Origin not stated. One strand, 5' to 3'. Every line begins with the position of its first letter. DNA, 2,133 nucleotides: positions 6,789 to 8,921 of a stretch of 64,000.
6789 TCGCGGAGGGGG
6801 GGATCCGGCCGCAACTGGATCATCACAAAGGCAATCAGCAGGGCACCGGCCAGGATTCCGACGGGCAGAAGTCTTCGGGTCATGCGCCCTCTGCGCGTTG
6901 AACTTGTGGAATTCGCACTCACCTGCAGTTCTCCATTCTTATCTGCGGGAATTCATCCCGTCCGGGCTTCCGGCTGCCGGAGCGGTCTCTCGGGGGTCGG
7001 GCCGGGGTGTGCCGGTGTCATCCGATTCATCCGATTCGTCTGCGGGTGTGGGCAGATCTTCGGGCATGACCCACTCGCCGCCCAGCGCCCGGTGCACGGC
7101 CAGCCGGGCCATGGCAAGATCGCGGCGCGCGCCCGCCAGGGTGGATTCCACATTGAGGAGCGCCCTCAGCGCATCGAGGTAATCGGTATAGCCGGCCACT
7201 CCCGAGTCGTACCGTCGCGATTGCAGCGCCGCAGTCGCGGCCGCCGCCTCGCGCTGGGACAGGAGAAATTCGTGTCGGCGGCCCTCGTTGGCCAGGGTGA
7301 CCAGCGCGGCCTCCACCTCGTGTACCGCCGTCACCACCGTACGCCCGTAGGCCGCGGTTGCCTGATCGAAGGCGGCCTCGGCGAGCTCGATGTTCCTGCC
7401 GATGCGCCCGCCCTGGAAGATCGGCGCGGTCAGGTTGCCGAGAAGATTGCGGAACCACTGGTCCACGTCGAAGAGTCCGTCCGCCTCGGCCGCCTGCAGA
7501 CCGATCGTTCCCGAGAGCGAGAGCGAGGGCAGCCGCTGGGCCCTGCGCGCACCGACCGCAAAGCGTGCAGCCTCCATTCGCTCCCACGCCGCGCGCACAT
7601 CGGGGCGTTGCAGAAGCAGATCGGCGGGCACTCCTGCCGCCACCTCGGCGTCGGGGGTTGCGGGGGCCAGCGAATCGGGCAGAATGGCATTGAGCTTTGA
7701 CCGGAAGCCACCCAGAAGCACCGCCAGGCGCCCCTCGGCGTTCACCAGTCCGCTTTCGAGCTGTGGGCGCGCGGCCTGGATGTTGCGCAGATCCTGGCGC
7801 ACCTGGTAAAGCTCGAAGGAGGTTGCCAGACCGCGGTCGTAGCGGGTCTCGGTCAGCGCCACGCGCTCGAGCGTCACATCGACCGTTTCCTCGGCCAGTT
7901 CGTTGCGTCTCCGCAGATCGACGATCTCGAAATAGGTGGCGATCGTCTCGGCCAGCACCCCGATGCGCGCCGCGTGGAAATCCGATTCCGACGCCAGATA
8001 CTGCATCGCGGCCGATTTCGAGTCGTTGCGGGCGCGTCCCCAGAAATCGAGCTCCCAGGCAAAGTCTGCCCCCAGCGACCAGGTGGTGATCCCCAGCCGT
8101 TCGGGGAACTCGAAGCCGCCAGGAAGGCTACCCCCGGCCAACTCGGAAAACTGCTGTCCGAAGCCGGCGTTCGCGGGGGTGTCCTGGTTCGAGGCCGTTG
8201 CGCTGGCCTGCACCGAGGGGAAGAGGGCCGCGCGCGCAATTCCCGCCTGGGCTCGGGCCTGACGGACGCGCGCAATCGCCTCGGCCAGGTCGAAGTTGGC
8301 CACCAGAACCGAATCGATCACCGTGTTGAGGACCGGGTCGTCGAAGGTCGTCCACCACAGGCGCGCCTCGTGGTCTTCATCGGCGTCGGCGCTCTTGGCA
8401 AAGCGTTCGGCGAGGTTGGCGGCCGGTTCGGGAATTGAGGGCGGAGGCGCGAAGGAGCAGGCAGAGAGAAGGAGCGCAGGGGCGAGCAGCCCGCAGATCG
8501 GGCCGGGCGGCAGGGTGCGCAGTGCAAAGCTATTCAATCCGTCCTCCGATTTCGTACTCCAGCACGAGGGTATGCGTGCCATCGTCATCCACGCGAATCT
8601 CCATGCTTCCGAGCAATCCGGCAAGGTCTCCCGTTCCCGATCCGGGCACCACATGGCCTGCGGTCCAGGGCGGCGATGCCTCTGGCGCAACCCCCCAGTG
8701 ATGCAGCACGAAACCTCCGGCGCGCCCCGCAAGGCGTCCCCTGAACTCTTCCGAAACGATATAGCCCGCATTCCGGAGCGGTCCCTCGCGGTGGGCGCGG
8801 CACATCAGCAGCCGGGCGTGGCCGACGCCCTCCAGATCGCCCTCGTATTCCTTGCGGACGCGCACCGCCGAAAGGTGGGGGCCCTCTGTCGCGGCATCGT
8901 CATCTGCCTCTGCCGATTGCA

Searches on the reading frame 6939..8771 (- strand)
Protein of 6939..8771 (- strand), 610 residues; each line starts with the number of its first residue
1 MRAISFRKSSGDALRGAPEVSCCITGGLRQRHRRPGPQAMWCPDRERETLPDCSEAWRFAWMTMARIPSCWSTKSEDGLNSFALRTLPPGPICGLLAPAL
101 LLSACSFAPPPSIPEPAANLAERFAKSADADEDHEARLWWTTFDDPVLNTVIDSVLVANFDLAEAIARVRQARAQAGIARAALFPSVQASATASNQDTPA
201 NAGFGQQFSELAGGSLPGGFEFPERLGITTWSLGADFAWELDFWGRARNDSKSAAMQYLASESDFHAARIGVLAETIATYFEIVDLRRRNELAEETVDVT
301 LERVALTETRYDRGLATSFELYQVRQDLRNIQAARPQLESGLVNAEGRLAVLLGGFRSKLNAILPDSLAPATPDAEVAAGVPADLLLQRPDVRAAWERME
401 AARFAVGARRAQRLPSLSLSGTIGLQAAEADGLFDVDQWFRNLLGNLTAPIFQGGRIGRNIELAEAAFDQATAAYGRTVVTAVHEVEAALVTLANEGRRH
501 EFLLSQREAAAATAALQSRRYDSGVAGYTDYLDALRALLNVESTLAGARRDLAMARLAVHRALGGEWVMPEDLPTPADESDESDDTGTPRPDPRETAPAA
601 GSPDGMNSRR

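Call 74: search_protein_families(library=pfam, proteins=[window:6939-8771:-], max_evalue=0.001)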
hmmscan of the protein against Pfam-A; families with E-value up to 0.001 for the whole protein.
window:6939-8771:- (610 aa): 1 family
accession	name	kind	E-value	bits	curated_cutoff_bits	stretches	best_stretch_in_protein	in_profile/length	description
PF02321.23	OEP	-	1.4e-50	172.1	22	2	148-354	1-187/187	Outer membrane efflux protein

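Call 81: list_cluster_members(proteins=[window:6939-8771:-, window:45815-50179:-, window:42359-43465:+, window:31282-32208:+, window:61608-63530:-, window:20413-22005:+, window:14344-15690:+, window:25882-27072:+])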
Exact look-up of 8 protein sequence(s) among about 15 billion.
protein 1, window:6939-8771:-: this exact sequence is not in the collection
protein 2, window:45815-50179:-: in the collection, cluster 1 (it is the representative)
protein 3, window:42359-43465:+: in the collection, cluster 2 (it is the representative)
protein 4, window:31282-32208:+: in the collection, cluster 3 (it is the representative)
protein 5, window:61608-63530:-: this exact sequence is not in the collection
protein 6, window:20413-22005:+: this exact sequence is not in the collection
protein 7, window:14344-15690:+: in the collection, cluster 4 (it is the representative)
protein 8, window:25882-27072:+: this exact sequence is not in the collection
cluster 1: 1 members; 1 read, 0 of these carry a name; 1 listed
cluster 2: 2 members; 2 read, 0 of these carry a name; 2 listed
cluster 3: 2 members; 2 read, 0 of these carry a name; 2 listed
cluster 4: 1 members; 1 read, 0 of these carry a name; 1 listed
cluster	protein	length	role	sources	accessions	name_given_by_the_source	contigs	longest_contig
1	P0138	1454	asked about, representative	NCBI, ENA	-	-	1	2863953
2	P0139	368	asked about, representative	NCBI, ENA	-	-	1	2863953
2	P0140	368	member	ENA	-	-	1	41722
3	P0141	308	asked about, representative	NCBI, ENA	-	-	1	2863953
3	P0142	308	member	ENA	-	-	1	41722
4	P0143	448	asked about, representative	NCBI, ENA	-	-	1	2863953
